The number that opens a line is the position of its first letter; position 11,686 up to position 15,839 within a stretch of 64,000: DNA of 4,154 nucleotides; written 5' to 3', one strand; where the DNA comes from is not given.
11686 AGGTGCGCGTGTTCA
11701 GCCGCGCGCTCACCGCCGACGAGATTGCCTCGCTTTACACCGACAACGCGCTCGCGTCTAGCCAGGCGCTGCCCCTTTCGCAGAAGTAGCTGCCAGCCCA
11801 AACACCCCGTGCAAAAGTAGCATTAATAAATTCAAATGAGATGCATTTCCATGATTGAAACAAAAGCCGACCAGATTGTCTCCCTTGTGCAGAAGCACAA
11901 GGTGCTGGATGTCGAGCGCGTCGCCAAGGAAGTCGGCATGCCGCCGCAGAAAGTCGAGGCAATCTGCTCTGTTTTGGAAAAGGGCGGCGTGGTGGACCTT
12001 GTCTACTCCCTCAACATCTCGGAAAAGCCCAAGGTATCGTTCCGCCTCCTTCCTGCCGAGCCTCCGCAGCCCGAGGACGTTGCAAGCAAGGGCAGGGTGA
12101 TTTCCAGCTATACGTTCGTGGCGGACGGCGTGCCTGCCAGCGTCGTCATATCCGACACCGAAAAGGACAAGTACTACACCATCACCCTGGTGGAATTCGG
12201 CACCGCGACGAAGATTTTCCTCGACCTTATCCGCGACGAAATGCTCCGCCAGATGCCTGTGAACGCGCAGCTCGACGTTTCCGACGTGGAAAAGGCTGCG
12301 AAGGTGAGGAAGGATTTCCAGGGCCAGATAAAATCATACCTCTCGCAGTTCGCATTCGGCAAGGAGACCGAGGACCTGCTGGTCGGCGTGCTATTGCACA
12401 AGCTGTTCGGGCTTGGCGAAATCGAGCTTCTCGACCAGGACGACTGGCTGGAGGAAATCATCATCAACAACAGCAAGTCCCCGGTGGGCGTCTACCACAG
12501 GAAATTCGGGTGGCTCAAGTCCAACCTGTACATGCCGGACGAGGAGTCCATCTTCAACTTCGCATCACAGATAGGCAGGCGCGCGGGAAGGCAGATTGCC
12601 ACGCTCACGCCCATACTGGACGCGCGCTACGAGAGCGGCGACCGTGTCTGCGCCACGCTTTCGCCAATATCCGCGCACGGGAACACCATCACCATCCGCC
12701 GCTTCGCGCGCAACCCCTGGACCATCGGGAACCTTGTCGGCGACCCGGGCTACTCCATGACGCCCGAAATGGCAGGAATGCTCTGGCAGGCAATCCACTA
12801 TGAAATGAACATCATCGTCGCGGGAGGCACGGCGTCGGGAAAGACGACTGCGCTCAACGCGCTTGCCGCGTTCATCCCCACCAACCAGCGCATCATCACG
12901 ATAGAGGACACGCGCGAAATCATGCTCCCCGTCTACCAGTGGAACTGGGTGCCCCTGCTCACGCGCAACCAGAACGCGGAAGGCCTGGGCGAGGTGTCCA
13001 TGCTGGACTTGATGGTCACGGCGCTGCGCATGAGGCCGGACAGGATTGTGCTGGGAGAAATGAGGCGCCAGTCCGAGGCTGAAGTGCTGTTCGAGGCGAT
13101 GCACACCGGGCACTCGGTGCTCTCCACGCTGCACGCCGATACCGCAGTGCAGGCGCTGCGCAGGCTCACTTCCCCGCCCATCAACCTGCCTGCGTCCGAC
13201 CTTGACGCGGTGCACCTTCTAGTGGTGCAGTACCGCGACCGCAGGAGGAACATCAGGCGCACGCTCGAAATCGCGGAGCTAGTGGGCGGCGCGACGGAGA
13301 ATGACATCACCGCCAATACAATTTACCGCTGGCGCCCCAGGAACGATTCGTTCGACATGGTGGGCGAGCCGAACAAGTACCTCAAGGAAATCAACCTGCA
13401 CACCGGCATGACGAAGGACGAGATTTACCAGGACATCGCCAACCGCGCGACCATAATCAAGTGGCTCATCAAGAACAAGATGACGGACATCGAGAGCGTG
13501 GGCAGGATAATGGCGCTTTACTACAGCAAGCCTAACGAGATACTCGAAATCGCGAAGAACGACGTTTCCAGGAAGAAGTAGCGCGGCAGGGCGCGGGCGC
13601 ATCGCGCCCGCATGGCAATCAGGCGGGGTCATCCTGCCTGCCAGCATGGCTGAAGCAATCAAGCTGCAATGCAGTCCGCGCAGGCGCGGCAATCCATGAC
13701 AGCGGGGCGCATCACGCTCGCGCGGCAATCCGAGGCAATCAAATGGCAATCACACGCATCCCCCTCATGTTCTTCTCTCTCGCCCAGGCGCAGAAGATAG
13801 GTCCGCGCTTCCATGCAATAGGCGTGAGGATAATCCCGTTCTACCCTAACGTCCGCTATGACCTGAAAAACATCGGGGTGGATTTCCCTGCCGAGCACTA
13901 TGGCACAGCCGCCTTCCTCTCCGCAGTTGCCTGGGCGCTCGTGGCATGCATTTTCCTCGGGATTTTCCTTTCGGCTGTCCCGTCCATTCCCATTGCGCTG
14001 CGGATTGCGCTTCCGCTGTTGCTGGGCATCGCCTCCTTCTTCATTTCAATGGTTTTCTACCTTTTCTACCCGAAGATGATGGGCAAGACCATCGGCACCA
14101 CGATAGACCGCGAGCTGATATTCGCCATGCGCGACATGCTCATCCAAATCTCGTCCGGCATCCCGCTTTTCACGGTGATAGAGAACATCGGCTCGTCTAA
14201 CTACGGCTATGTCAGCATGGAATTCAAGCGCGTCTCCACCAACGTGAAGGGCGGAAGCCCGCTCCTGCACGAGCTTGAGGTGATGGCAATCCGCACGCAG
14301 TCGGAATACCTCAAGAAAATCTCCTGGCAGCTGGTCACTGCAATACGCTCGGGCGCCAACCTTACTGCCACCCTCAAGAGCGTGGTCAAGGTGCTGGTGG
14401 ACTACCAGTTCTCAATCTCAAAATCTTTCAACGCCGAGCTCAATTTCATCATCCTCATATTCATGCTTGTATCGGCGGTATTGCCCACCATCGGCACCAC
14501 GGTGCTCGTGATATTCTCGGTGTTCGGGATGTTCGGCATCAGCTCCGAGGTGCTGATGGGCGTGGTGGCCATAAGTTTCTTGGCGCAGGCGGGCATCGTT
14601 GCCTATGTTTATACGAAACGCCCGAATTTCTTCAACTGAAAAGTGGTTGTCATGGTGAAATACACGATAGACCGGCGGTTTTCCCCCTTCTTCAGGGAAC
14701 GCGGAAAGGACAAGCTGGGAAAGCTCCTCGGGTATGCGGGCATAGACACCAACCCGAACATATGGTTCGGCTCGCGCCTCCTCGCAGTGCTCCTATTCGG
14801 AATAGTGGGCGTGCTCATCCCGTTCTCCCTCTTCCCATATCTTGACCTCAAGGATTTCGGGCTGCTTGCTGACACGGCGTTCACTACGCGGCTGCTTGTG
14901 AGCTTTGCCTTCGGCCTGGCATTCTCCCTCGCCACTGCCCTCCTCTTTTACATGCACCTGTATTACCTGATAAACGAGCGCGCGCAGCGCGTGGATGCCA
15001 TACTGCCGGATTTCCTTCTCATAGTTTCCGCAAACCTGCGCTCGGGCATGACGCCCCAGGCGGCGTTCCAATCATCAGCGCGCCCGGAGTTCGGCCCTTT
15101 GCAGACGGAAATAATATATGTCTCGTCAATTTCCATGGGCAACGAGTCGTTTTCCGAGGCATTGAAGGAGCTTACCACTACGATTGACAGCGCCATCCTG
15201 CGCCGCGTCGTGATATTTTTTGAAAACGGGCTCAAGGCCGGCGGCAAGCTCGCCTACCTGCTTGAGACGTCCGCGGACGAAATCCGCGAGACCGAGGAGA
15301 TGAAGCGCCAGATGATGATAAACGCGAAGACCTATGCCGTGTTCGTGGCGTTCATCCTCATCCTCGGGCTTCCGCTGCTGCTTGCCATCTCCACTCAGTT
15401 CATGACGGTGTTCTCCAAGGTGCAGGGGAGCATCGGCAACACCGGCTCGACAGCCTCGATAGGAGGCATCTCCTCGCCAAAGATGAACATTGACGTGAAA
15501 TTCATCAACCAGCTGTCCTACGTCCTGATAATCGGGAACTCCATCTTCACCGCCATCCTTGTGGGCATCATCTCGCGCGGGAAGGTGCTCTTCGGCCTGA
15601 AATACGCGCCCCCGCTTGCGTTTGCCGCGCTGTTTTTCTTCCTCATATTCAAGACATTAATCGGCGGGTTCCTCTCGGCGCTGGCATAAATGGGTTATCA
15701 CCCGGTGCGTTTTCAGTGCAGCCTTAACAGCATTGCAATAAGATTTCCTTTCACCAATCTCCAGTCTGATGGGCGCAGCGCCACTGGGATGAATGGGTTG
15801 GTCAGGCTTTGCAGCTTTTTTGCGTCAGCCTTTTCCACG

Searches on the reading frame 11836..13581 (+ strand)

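Call 69: search_protein_families(library=pfam, proteins=[window:11836-13581:+], max_evalue=0.00001)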
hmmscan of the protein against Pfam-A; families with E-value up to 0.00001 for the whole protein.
window:11836-13581:+ (581 aa): 1 family
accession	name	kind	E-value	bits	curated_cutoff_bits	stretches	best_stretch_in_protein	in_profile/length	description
PF00437.27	T2SSE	-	7.1e-35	120.8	24.9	1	277-445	100-256/370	Type II/IV secretion system protein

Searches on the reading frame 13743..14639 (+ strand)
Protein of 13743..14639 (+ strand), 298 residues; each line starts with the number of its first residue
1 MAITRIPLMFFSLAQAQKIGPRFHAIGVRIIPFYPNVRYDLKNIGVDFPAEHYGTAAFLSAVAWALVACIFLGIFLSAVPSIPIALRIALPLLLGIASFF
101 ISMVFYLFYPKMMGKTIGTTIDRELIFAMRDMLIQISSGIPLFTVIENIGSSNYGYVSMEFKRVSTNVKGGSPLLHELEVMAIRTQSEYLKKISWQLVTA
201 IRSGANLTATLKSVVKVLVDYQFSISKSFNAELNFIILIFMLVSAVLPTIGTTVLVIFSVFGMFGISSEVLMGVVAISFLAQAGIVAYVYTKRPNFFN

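Call 69: search_protein_families(library=pfam, proteins=[window:13743-14639:+], max_evalue=0.00001)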
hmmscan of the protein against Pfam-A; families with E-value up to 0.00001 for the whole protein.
window:13743-14639:+ (298 aa): 1 family
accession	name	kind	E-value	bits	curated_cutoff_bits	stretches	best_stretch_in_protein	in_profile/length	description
PF00482.28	T2SSF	-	2.7e-12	47.2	25.2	1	129-251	2-121/125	Type II secretion system (T2SS), protein F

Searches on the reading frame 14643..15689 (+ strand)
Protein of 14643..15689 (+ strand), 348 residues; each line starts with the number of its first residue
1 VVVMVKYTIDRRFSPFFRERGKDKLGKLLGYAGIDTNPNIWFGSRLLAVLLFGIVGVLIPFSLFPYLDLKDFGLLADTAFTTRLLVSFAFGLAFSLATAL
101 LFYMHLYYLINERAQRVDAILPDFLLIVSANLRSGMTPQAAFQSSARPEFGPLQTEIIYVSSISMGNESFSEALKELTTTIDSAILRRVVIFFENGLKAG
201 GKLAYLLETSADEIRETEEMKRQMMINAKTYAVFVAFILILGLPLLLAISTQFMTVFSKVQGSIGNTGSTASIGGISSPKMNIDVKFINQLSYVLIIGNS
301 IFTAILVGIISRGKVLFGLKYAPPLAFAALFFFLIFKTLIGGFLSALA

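Call 69: search_protein_families(library=pfam, proteins=[window:14643-15689:+], max_evalue=0.00001)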
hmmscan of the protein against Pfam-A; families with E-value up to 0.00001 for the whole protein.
window:14643-15689:+ (348 aa): 1 family
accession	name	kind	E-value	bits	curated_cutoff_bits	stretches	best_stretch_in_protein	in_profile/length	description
PF00482.28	T2SSF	-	2e-11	44.4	25.2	1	124-249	1-123/125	Type II secretion system (T2SS), protein F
